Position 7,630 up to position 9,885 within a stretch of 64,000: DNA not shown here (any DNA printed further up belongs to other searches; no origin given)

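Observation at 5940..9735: Acetamidino-sugar (WbuXYZ-type) module in which the HisH glutaminase is fused to a GT4 glycosyltransferase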

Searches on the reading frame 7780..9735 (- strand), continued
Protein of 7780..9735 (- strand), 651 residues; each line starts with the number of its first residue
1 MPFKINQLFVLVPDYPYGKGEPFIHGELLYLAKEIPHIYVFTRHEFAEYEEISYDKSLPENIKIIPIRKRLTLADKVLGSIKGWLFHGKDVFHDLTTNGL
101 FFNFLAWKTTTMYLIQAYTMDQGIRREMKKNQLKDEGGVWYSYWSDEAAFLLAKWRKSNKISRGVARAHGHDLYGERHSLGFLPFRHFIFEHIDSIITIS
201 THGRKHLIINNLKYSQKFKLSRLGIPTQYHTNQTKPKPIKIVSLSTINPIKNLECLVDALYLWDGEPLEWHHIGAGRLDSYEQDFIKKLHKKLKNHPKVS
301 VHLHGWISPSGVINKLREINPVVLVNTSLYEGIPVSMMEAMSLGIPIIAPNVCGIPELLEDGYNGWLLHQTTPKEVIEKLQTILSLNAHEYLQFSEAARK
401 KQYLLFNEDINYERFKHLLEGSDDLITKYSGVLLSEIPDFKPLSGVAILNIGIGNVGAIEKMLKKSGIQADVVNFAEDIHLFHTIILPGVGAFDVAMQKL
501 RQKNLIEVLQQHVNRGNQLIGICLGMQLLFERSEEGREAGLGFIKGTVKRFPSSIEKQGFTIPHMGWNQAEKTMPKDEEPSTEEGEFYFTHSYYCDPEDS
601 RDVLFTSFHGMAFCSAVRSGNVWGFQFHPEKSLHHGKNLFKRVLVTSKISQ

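Call 60: list_cluster_members(proteins=[window:7780-9735:-, P0002, P0004, P0006, P0007, P0122, P0121, P0023, P0136])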
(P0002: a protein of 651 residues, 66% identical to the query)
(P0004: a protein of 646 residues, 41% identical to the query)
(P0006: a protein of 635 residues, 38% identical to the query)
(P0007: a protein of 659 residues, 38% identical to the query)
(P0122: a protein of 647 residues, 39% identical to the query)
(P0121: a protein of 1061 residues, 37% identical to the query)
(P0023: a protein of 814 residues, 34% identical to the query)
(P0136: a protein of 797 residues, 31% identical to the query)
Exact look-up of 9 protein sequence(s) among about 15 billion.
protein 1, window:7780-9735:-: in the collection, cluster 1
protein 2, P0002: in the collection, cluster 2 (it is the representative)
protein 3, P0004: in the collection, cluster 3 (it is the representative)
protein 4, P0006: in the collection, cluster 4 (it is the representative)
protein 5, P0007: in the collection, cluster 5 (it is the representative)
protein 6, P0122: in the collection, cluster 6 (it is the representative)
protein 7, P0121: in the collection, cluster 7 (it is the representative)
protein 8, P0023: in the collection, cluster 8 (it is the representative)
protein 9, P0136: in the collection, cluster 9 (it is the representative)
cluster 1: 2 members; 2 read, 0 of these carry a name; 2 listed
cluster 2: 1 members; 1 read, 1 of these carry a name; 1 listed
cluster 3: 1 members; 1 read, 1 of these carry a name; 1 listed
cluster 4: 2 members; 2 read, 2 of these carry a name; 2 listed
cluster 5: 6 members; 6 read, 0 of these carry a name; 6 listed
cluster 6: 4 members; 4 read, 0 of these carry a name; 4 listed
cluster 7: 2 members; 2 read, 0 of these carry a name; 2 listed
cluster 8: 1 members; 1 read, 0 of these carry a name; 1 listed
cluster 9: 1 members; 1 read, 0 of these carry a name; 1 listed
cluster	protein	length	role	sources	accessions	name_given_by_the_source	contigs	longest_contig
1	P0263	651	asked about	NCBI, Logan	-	-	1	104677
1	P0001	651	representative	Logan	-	-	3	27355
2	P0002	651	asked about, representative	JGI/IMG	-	imidazole glycerol phosphate synthase glutamine amidotransferase subunit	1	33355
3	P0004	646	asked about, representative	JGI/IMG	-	imidazole glycerol-phosphate synthase subunit HisH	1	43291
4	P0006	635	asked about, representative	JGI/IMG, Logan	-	glutamine amidotransferase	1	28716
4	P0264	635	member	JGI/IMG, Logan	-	glutamine amidotransferase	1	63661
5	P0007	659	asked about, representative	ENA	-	-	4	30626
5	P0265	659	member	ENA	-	-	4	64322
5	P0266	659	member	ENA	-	-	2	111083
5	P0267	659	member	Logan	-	-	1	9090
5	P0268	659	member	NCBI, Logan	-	-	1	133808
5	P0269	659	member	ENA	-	-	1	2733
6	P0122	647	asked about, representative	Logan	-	-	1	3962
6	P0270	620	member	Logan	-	-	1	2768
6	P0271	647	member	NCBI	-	-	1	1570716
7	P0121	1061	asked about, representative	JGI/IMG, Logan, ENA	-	-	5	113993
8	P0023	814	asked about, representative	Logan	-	-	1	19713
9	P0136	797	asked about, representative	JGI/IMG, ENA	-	-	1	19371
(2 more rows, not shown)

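Call 61: find_encoding_contigs(protein=window:7780-9735:-, flank=1000, max_places=3)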
Protein window:7780-9735:- (651 aa): 2 contigs read that carry it; 1 place shown.
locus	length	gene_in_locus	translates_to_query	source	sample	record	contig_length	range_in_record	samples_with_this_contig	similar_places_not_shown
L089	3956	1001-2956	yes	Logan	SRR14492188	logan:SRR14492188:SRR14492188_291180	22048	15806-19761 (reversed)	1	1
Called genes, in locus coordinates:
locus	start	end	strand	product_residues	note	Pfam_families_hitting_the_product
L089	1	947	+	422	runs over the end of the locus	PF00534:Glycos_transf_1, PF13692:Glyco_trans_1_4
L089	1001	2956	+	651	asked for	PF00534:Glycos_transf_1, PF13692:Glyco_trans_1_4, PF00117:GATase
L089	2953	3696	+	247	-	PF00977:His_biosynth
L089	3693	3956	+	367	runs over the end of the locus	-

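Call 62: find_encoding_contigs(protein=P0122, flank=10000, max_places=2)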
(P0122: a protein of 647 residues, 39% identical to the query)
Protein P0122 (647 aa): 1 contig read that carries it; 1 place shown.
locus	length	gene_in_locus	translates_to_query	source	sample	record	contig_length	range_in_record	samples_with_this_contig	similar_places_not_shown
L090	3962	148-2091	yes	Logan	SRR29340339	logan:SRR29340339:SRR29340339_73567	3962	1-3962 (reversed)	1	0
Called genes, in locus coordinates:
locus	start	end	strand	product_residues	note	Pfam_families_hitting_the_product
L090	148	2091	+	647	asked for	PF00534:Glycos_transf_1, PF13692:Glyco_trans_1_4, PF00117:GATase, PF07685:GATase_3 (weak)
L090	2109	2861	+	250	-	PF00977:His_biosynth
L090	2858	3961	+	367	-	PF02540:NAD_synthase (weak)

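Call 64: find_homologous_proteins(query=P0023, max_evalue=1e-60)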
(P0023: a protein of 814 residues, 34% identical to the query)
Query P0023 (814 aa): 73 proteins with E <= 1e-60 among 8000 candidates.
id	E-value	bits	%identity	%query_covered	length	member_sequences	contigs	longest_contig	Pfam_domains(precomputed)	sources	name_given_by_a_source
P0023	0.0e+0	1864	100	100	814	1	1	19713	PF00534.27,PF13692.13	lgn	-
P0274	0.0e+0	1308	72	99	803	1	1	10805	PF00534.27,PF13692.13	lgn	-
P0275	0.0e+0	1285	70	99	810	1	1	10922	PF00534.27,PF13692.13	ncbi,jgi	jgi:N-acetyl sugar amidotransferase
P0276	0.0e+0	1282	71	99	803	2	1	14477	PF00534.27,PF13692.13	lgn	-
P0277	0.0e+0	1282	70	99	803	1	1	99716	PF00534.27,PF13692.13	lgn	-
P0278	0.0e+0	1281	70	99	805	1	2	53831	PF00534.27,PF13692.13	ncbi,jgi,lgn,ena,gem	-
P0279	0.0e+0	1275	69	99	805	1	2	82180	PF00534.27,PF13692.13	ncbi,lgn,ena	-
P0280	0.0e+0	1254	70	99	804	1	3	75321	PF00534.27,PF13692.13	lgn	-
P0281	0.0e+0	1228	67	99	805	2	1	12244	PF00534.27,PF13692.13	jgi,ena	-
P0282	0.0e+0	1223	66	99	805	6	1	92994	PF00534.27,PF13692.13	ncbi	-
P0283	0.0e+0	1204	67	99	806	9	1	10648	PF00534.27,PF13692.13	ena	-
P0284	0.0e+0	1096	61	99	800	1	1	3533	PF00534.27,PF13692.13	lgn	-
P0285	0.0e+0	1095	61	99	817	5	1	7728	PF00534.27,PF13692.13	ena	-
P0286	0.0e+0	1093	61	99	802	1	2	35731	PF00534.27,PF13692.13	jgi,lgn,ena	jgi:N-acetyl sugar amidotransferase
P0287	0.0e+0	1091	60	98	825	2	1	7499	PF00534.27,PF13692.13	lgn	-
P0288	0.0e+0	1078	60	98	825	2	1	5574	PF00534.27,PF13692.13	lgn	-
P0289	0.0e+0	1071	60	99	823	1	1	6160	PF00534.27,PF13692.13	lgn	-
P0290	0.0e+0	1071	60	99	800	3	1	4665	PF00534.27,PF13692.13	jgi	jgi:N-acetyl sugar amidotransferase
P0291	0.0e+0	1058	60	99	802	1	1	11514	PF00534.27,PF13692.13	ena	-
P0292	0.0e+0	1053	59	99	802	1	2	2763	PF00534.27,PF13692.13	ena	-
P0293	0.0e+0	1044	59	98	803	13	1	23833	PF00534.27,PF13692.13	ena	-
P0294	0.0e+0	1011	58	98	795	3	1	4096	PF00534.27,PF13692.13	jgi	jgi:N-acetyl sugar amidotransferase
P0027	4.3e-298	1009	58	98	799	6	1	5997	PF00534.27,PF13692.13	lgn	-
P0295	9.2e-296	1001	57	98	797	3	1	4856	PF00534.27,PF13692.13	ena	-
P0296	6.4e-295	999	57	98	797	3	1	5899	PF00534.27,PF13692.13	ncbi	-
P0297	4.9e-293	992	57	98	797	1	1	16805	PF00534.27,PF13692.13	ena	-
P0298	1.0e-292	991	57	98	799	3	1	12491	PF00534.27,PF13692.13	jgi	jgi:N-acetyl sugar amidotransferase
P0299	1.5e-291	987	57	98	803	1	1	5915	PF00534.27,PF13692.13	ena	-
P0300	4.0e-291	986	57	98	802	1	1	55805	PF00534.27,PF13692.13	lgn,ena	-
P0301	9.5e-291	985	56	98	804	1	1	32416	PF00534.27,PF13692.13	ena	-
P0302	1.1e-289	981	57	98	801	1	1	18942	PF00534.27,PF13692.13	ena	-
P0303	1.3e-289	981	56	96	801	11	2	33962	PF00534.27,PF13692.13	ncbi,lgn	-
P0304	1.1e-287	975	56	98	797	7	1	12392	PF00534.27,PF13692.13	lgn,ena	-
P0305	3.6e-287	973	56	98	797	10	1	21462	PF00534.27,PF13692.13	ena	-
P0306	7.9e-286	968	54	98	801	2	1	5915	PF00534.27,PF13692.13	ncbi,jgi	jgi:N-acetyl sugar amidotransferase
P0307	7.5e-279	945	53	96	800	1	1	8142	PF00534.27,PF13692.13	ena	-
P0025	1.0e-278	945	55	98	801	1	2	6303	PF00534.27,PF13692.13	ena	-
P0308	4.6e-275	933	51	98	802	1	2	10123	PF00534.27,PF13692.13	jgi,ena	jgi:N-acetyl sugar amidotransferase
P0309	6.6e-275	932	52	98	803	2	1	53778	PF00534.27,PF13692.13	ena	-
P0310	2.5e-274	930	53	98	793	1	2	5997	PF00534.27,PF13692.13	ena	-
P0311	3.9e-274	930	52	98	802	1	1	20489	PF00534.27,PF13692.13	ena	-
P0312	6.2e-274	929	52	98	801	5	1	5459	PF00534.27,PF13692.13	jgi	jgi:N-acetyl sugar amidotransferase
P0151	9.3e-274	929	52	98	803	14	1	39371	PF00534.27,PF13692.13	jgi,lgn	jgi:N-acetyl sugar amidotransferase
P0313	7.6e-273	925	52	96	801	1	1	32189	PF00534.27,PF13692.13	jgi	jgi:N-acetyl sugar amidotransferase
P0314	9.4e-273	925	52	98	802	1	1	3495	PF00534.27,PF13692.13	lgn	-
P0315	9.8e-273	925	51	98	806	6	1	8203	PF00534.27,PF13692.13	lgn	-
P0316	1.9e-272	924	51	98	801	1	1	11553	PF00534.27,PF13692.13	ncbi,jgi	jgi:N-acetyl sugar amidotransferase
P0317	5.5e-272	923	50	98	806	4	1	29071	PF00534.27,PF13692.13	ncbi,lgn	-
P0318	8.3e-272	922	51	98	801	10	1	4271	PF00534.27,PF13692.13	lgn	-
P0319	1.1e-270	918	58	88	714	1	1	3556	PF00534.27,PF13692.13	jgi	jgi:N-acetyl sugar amidotransferase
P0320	1.3e-270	918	54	98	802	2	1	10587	PF00534.27,PF13692.13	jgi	jgi:N-acetyl sugar amidotransferase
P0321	3.7e-270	917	53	99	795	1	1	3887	PF00534.27,PF13692.13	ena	-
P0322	3.4e-268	910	51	98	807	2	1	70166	PF00534.27,PF13692.13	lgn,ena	-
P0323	4.3e-268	910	50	98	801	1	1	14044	PF00534.27,PF13692.13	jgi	jgi:N-acetyl sugar amidotransferase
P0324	5.7e-267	906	51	98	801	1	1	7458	PF00534.27,PF13692.13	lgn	-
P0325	1.2e-266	905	53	99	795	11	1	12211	PF00534.27,PF13692.13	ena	-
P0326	1.6e-266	905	50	98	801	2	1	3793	PF00534.27,PF13692.13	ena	-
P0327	2.0e-266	904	53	99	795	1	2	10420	PF00534.27,PF13692.13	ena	-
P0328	1.0e-262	892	51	98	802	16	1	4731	PF00534.27,PF13439.13,PF13692.13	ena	-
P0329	1.4e-258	878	52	96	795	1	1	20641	PF00534.27,PF13692.13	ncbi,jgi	jgi:N-acetyl sugar amidotransferase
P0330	1.4e-254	865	61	78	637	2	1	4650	PF00534.27,PF13692.13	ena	-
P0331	8.1e-191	654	41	98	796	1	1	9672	PF00534.27,PF13692.13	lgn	-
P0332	4.9e-187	642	41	98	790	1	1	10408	PF00534.27,PF13692.13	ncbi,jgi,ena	jgi:N-acetyl sugar amidotransferase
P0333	4.9e-184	632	40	97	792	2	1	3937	PF00534.27,PF13692.13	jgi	jgi:N-acetyl sugar amidotransferase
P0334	1.6e-183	630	41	98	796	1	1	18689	PF00534.27,PF13692.13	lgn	-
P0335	3.9e-183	629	42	97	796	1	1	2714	PF00534.27,PF13692.13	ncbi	-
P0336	9.0e-182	624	41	97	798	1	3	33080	PF00534.27,PF13692.13,PF02540.24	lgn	-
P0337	3.9e-179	616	40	97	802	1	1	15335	PF00534.27,PF13692.13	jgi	-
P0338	2.8e-178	613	40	98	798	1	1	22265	PF00534.27,PF13692.13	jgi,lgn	jgi:N-acetyl sugar amidotransferase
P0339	2.4e-177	610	40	98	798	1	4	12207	PF00534.27,PF13692.13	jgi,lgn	-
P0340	2.7e-174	600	40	98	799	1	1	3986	PF00534.27,PF13692.13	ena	-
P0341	5.6e-173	595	39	97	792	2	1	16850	PF00534.27,PF13439.13,PF13692.13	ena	-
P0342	9.7e-164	565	37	97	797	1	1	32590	PF00534.27,PF13692.13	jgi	jgi:N-acetyl sugar amidotransferase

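Call 65: find_encoding_contigs(protein=P0277, flank=10000, max_places=1)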
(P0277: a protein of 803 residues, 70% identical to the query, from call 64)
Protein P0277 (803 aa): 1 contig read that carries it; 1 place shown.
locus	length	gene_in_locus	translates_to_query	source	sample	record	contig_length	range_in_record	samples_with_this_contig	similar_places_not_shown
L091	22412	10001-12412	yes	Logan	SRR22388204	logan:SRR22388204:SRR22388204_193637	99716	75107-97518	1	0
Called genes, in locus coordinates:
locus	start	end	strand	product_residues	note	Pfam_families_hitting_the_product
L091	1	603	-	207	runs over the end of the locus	PF13489:Methyltransf_23, PF13847:Methyltransf_31 (faint), PF08241:Methyltransf_11, PF08242:Methyltransf_12 (weak), PF13649:Methyltransf_25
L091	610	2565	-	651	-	-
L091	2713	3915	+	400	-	PF00535:Glycos_transf_2, PF10111:Glyco_tranf_2_2, PF13641:Glyco_tranf_2_3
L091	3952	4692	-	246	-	PF13489:Methyltransf_23, PF08241:Methyltransf_11 (weak), PF08242:Methyltransf_12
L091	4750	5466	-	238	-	PF00535:Glycos_transf_2, PF10111:Glyco_tranf_2_2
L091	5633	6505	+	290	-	PF00535:Glycos_transf_2, PF10111:Glyco_tranf_2_2, PF13641:Glyco_tranf_2_3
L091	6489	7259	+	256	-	PF01209:Ubie_methyltran, PF08003:Methyltransf_9, PF13489:Methyltransf_23, PF07021:MetW (weak), PF13847:Methyltransf_31, PF08241:Methyltransf_11, PF08242:Methyltransf_12, PF13649:Methyltransf_25, +1 more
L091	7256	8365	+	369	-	PF13439:Glyco_transf_4, PF20706:GT4-conflict, PF00534:Glycos_transf_1, PF13692:Glyco_trans_1_4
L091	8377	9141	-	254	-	PF00977:His_biosynth, PF02581:TMP-TENI (faint), PF05690:ThiG (faint), PF03060:NMO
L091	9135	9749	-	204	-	PF00117:GATase, PF07685:GATase_3 (weak), PF01174:SNO (weak), PF07722:Peptidase_C26 (faint)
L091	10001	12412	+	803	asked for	PF00534:Glycos_transf_1, PF13692:Glyco_trans_1_4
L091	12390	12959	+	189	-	PF00132:Hexapep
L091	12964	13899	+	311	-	PF02388:FemAB (faint), PF13480:Acetyltransf_6 (weak)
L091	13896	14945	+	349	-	-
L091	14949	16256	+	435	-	-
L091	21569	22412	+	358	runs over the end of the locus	PF13692:Glyco_trans_1_4, PF00534:Glycos_transf_1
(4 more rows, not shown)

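Call 66: find_encoding_contigs(protein=P0342, flank=10000, max_places=1)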
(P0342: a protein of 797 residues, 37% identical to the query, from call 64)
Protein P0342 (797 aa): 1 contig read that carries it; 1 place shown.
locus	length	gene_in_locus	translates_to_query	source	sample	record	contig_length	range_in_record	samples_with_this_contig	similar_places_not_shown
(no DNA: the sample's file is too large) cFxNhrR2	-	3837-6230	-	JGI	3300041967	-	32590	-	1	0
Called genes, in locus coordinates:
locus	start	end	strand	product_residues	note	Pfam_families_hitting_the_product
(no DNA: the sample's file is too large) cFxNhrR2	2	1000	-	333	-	?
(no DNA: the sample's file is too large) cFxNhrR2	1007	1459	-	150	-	-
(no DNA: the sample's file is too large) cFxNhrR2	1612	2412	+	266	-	PF13489:Methyltransf_23, PF08241:Methyltransf_11, PF08242:Methyltransf_12, PF13649:Methyltransf_25, PF13847:Methyltransf_31 (faint)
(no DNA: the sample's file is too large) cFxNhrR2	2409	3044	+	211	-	PF00117:GATase, PF01174:SNO (faint), PF07722:Peptidase_C26 (weak)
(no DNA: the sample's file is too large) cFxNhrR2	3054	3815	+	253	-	PF00977:His_biosynth, PF02581:TMP-TENI (faint), PF03060:NMO (weak)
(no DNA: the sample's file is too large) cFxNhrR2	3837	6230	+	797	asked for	PF00534:Glycos_transf_1, PF13692:Glyco_trans_1_4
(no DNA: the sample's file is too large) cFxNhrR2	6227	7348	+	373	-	PF01757:Acyl_transf_3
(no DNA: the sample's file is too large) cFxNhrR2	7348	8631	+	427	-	PF13692:Glyco_trans_1_4 (weak)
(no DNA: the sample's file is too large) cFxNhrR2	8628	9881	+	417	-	PF13439:Glyco_transf_4, PF13579:Glyco_trans_4_4, PF13692:Glyco_trans_1_4 (weak)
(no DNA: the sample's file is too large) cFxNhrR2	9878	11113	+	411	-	PF13231:PMT_2 (weak)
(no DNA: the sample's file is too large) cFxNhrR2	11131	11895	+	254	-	PF04989:RMNT_CmcI, PF13578:Methyltransf_24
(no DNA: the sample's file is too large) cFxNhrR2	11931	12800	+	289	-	PF01061:ABC2_membrane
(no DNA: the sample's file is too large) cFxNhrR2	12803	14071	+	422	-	PF00005:ABC_tran, PF13304:AAA_21 (faint), PF14524:Wzt_C (weak)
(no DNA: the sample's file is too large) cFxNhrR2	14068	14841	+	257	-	PF00483:NTP_transferase, PF12804:NTP_transf_3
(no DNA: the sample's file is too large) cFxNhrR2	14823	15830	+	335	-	PF01073:3Beta_HSD, PF01370:Epimerase, PF02719:Polysacc_synt_2, PF04321:RmlD_sub_bind, PF05368:NmrA, PF07993:NAD_binding_4, PF08659:KR, PF16363:GDP_Man_Dehyd, +1 more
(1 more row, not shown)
